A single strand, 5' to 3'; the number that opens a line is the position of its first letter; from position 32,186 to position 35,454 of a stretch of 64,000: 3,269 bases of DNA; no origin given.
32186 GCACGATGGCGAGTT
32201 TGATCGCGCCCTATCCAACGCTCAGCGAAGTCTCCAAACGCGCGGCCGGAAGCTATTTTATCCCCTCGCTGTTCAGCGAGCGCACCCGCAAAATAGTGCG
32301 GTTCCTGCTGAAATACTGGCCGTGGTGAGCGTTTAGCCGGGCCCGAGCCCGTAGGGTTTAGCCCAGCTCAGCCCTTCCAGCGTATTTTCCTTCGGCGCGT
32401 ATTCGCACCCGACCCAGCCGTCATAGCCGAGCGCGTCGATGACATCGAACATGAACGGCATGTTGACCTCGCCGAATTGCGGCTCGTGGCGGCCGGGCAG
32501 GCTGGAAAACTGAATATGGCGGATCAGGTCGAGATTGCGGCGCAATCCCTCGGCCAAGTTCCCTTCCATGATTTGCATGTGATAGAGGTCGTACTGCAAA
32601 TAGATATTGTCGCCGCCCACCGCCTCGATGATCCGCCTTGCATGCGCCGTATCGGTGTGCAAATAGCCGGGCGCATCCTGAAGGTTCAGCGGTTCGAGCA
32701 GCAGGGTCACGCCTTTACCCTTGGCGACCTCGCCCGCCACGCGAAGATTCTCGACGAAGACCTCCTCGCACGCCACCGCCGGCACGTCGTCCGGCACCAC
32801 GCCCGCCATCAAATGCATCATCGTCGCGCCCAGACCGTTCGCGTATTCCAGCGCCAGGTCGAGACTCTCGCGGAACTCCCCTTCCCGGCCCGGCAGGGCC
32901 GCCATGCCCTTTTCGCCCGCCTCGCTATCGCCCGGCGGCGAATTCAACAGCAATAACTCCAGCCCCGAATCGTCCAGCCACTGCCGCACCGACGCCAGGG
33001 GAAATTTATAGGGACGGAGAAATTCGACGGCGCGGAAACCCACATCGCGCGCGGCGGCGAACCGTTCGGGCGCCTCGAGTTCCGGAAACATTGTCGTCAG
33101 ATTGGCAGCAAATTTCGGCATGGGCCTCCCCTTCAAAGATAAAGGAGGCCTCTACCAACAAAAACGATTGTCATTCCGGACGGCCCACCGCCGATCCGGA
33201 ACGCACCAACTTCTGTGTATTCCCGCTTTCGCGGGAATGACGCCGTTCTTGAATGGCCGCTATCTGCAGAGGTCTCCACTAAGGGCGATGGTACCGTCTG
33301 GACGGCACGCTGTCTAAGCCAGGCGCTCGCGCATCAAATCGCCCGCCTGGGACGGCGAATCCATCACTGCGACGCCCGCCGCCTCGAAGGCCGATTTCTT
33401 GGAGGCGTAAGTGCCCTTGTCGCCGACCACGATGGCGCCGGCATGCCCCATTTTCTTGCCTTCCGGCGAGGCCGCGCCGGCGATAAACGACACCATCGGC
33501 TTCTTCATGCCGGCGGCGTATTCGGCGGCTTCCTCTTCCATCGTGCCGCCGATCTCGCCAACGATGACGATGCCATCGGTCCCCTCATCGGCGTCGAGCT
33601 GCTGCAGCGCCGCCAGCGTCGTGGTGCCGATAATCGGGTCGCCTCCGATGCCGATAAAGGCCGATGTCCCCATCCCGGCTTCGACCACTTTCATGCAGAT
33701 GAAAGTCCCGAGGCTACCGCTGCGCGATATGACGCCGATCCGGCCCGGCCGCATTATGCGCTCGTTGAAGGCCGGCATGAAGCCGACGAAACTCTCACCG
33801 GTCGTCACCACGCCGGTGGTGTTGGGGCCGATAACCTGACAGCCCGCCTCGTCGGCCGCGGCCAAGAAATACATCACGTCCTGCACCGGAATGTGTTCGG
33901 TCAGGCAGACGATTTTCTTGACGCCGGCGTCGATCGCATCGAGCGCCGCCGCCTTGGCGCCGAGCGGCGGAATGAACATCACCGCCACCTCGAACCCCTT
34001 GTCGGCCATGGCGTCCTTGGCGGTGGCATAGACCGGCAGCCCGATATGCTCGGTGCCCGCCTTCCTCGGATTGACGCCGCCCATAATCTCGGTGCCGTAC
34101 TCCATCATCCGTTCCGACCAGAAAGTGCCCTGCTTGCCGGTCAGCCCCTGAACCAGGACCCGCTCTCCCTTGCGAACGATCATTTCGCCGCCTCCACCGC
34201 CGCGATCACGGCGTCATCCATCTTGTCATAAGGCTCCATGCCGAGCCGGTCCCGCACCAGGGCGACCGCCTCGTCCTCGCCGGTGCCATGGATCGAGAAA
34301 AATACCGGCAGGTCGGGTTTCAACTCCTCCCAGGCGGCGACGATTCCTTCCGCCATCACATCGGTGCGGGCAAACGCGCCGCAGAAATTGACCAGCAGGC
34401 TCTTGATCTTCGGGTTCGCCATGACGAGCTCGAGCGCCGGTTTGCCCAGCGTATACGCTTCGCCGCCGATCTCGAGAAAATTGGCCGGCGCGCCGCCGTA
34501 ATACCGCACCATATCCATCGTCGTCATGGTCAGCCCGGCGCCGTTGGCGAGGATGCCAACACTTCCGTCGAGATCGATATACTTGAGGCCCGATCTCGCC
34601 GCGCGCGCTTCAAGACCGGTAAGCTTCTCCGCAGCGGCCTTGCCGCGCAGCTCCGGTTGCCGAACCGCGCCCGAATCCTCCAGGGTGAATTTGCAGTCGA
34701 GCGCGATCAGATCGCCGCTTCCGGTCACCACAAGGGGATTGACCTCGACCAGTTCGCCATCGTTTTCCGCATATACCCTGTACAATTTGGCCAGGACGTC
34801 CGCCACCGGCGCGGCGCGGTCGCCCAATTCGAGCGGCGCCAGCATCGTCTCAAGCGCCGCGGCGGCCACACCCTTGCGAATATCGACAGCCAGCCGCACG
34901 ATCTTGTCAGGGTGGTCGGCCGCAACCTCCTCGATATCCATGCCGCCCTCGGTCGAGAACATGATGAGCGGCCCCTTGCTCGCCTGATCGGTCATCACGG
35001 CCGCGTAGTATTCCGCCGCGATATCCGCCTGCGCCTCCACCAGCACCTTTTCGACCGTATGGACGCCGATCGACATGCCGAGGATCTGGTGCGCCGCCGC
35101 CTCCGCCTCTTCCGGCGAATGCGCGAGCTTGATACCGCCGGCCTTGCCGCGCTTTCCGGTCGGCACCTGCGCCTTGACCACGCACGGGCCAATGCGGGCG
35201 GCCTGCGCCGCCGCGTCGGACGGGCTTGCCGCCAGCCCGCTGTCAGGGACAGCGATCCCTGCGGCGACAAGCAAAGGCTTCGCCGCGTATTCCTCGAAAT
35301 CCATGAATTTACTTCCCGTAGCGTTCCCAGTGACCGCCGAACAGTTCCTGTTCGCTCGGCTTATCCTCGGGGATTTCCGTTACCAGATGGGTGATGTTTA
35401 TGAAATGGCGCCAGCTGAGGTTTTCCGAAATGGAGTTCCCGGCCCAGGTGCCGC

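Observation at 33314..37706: Tight four-gene operon: TauD/TfdA dioxygenase, CoA-acylating aldehyde dehydrogenase, SCS-type (ADP-forming) CoA ligase beta and alpha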

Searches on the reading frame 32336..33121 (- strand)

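Call 5: search_protein_families(library=pfam, proteins=[window:32336-33121:-])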
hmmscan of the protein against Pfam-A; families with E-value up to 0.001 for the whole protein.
window:32336-33121:- (262 aa): 1 family
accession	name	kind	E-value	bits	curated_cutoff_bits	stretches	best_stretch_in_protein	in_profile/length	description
PF01261.30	AP_endonuc_2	-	3.1e-45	155.3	31.1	1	21-256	1-248/249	Xylose isomerase-like TIM barrel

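Call 6: search_protein_families(library=ncbifam, proteins=[window:32336-33121:-])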
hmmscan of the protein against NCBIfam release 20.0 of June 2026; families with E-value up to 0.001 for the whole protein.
window:32336-33121:- (262 aa): 6 families
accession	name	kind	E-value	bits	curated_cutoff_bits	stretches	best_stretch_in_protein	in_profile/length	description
NF043033.1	OxoTetrIsom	equivalog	3.6e-97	325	325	1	1-254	1-250/251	2-oxo-tetronate isomerase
TIGR03234.1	OH-pyruv-isom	equivalog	7.6e-88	294.1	353.45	1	2-254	1-253/254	hydroxypyruvate isomerase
NF007441.0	PRK09989.1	equivalog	3.3e-71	240.1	412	1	1-254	1-254/258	HPr family phosphocarrier protein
NF007444.0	PRK09997.1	equivalog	1.7e-68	230.9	465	1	1-257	1-257/258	hydroxypyruvate isomerase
NF041099.2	keto_glucon_epim_IolO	equivalog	2.5e-16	59.8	300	1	102-247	111-252/269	5-keto-L-gluconate epimerase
NF051856.1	PsicseEpim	equivalog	1.6e-09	38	300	1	121-239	128-243/287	D-psicose 3-epimerase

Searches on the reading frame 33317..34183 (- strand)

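Call 5: search_protein_families(library=pfam, proteins=[window:33317-34183:-])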
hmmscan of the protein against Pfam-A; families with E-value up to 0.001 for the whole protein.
window:33317-34183:- (289 aa): 4 families
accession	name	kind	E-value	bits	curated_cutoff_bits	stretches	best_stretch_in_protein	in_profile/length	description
PF02629.25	CoA_binding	-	2.2e-23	83.3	22.3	1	7-97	4-97/97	CoA binding domain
PF00549.24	Ligase_CoA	-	2.6e-14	53.9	24.5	1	152-271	1-127/128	CoA-ligase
PF13607.11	Succ_CoA_lig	-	1.2e-09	38.5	27.4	1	146-283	1-134/138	Succinyl-CoA ligase like flavodoxin domain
PF13380.12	CoA_binding_2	-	1.4e-06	29.1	22.8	1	20-126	17-114/116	CoA binding domain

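Call 6: search_protein_families(library=ncbifam, proteins=[window:33317-34183:-])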
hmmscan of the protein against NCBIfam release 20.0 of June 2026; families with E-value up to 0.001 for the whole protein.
window:33317-34183:- (289 aa): 5 families
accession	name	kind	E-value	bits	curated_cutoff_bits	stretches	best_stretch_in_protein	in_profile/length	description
NF004230.0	PRK05678.1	equivalog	3e-99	331.9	336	1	2-288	4-288/291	succinate--CoA ligase subunit alpha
TIGR01019.1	sucCoAalpha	subfamily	1.4e-97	326.5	353.2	1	2-287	2-285/286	succinate--CoA ligase subunit alpha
TIGR02717.1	AcCoA-syn-alpha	equivalog_domain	1.5e-20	73.3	567.15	1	32-276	38-276/447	acetate--CoA ligase alpha subunit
NF045494.1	AcCoALig_Archglob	equivalog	1.2e-13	50.4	1200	1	37-276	259-490/665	acetate--CoA ligase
NF004760.0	PRK06091.1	subfamily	2.2e-08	33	433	1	66-240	120-292/555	acyl-CoA synthetase FdrA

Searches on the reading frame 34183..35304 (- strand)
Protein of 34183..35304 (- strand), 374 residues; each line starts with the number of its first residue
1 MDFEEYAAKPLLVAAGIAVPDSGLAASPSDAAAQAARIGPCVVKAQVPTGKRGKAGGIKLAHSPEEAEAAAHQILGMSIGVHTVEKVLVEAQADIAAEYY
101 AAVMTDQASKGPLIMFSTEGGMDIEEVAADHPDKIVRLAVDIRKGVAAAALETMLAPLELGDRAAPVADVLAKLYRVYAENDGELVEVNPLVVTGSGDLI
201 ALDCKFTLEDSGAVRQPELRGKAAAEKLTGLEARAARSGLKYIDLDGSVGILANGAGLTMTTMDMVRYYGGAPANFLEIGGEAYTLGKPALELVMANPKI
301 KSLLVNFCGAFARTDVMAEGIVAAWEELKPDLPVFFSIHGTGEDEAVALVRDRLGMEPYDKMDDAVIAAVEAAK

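Call 5: search_protein_families(library=pfam, proteins=[window:34183-35304:-])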
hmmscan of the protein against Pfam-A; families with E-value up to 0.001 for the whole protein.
window:34183-35304:- (374 aa): 4 families
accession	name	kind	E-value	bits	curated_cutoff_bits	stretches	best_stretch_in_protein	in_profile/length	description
PF08442.15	ATP-grasp_2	-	3.1e-54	184.1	29.5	1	3-193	2-202/202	ATP-grasp domain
PF24948.1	Citrate_synth_N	-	3e-17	63.2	83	1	41-210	54-222/232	ATP-citrate synthase ATP-grasp domain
PF00549.24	Ligase_CoA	-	4.5e-15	56.3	24.5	1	253-344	2-96/128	CoA-ligase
PF13549.11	ATP-grasp_5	-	7.8e-14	52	27.6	1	4-208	11-221/221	ATP-grasp domain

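Call 6: search_protein_families(library=ncbifam, proteins=[window:34183-35304:-])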
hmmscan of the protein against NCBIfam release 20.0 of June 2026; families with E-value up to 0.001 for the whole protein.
window:34183-35304:- (374 aa): 3 families
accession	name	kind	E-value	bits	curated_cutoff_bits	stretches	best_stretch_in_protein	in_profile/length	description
NF001913.0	PRK00696.1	equivalog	4.2e-109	365.1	370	1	1-374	1-386/388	ADP-forming succinate--CoA ligase subunit beta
TIGR01016.1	sucCoAbeta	subfamily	2e-101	339.7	375.55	1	1-373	1-385/386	succinate-CoA ligase subunit beta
NF010647.0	PRK14046.1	equivalog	5.9e-78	262.6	604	1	1-373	1-385/392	malate--CoA ligase subunit beta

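Call 34: find_homologous_proteins(query=window:34183-35304:-, max_evalue=1e-60)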
Query window:34183-35304:- (374 aa): 7751 proteins with E <= 1e-60 among 8000 candidates; the best 120 are listed. Only proteins of 205 to 655 residues were searched: fused or split forms outside these lengths cannot appear, so this answer is no evidence that the protein stands alone or is whole; lengths 'longer' or 'shorter' looks for them.
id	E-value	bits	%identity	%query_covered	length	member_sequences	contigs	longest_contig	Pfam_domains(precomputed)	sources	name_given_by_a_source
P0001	2.4e-234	795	100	100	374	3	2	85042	PF00549.25,PF08442.16,PF13549.12,PF24948.2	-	-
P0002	7.4e-218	741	93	97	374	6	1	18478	PF00549.25,PF08442.16,PF13549.12,PF24948.2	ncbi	-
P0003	1.4e-216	737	93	97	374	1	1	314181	PF00549.25,PF08442.16,PF13549.12,PF24948.2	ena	-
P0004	3.1e-214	729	92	100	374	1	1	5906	PF00549.25,PF08442.16,PF13549.12,PF24948.2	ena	-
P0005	1.7e-195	667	84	97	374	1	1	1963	PF00549.25,PF08442.16,PF13549.12,PF24948.2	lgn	-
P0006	1.3e-194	664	84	97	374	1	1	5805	PF00549.25,PF08442.16,PF13549.12,PF24948.2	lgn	-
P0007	3.9e-194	663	84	97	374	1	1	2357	PF00549.25,PF08442.16,PF13549.12,PF24948.2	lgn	-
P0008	1.2e-193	661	83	97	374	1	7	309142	PF00549.25,PF08442.16,PF13549.12,PF24948.2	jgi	jgi:succinyl-CoA synthetase beta subunit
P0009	1.2e-193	661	83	97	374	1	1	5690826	PF00549.25,PF08442.16,PF13549.12,PF24948.2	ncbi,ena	-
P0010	1.3e-193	661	83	97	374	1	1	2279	PF00549.25,PF08442.16,PF13549.12,PF24948.2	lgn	-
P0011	1.3e-193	661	83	97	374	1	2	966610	PF00549.25,PF08442.16,PF13549.12,PF24948.2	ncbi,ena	-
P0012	1.3e-193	661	83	97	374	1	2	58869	PF00549.25,PF08442.16,PF13549.12,PF24948.2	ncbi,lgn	-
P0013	2.6e-193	660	83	97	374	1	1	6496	PF00549.25,PF08442.16,PF13549.12,PF24948.2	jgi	jgi:succinyl-CoA synthetase beta subunit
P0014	3.0e-193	660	83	97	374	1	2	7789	PF00549.25,PF08442.16,PF13549.12,PF24948.2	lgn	-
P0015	6.1e-193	659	83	97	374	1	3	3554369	PF00549.25,PF08442.16,PF13549.12,PF24948.2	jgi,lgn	-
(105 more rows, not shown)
